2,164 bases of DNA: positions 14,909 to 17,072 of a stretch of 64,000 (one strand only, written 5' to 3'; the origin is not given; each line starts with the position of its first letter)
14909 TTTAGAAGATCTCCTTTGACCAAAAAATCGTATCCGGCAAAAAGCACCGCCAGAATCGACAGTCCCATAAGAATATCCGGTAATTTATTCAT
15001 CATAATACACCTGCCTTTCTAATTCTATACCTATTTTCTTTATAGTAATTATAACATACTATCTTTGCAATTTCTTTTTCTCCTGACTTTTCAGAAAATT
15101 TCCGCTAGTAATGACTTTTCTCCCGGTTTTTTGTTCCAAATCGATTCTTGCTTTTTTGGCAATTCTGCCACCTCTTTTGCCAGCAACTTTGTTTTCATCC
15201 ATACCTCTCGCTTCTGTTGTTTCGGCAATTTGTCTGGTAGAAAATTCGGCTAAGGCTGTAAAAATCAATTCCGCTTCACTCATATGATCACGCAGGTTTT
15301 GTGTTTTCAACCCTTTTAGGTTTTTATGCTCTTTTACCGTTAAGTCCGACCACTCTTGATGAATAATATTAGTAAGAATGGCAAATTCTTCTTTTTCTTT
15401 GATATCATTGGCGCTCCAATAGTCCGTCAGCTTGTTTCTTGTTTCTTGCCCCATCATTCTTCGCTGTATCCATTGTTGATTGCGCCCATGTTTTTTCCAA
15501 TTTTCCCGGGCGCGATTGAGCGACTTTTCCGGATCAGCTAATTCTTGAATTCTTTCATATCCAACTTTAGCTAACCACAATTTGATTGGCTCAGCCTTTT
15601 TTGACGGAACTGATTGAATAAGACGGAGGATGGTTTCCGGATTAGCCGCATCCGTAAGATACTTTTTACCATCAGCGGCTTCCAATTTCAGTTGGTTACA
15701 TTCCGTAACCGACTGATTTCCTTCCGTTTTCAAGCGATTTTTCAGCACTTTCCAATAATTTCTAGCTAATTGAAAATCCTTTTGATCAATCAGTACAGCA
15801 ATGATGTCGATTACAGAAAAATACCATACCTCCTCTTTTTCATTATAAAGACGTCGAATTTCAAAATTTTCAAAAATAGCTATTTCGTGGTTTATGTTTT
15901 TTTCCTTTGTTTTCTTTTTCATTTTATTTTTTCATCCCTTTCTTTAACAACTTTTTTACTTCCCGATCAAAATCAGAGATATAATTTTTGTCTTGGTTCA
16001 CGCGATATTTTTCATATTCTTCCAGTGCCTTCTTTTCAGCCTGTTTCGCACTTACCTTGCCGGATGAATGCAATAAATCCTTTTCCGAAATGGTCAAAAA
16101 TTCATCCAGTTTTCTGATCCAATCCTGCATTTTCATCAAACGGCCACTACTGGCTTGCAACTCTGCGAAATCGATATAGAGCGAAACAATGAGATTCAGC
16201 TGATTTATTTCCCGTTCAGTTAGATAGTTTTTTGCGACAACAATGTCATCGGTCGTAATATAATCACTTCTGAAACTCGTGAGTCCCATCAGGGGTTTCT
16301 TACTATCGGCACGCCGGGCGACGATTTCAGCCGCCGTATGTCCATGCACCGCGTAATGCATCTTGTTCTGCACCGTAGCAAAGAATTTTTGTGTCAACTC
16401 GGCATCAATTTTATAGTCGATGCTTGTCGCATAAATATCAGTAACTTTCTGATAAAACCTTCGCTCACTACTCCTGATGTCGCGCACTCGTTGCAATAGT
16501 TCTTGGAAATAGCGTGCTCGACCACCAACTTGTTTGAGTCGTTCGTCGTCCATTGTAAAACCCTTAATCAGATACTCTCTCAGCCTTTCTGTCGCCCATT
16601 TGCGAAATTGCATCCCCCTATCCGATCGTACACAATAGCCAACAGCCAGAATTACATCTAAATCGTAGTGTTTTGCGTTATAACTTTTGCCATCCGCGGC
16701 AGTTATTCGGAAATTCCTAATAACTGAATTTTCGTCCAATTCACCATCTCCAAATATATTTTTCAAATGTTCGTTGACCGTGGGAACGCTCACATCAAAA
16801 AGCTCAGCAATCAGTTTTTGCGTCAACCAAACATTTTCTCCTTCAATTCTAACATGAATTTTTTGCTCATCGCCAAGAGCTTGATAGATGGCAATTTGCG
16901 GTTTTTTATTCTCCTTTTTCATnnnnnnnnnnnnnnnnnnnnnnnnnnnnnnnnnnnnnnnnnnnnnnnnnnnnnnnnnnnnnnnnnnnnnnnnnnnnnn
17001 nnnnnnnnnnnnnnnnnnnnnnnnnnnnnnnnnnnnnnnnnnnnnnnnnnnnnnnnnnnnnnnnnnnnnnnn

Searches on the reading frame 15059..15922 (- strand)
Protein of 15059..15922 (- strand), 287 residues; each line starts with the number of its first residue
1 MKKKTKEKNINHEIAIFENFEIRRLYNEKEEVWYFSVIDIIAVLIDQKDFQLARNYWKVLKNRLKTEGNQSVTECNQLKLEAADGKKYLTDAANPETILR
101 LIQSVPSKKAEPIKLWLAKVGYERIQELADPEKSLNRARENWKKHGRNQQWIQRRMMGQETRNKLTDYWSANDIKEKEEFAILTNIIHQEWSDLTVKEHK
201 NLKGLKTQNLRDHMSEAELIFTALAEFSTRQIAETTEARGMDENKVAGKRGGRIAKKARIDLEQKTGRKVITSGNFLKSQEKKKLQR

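Call 60: search_protein_families(library=pfam, proteins=[window:15059-15922:-], max_evalue=0.001)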
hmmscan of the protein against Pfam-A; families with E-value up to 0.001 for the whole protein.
window:15059-15922:- (287 aa): 1 family
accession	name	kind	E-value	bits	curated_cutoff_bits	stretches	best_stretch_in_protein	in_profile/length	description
PF02498.22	Bro-N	-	1.6e-05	25.8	25.6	1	23-119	3-92/96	BRO family, N-terminal domain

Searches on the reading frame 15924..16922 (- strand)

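Call 60: search_protein_families(library=pfam, proteins=[window:15924-16922:-], max_evalue=0.001)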
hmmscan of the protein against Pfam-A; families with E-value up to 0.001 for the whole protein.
window:15924-16922:- (332 aa): 1 family
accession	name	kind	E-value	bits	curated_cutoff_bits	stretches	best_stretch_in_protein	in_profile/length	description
PF13310.11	Virulence_RhuM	-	8.9e-109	363.1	33.7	1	66-312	1-249/252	Virulence protein RhuM family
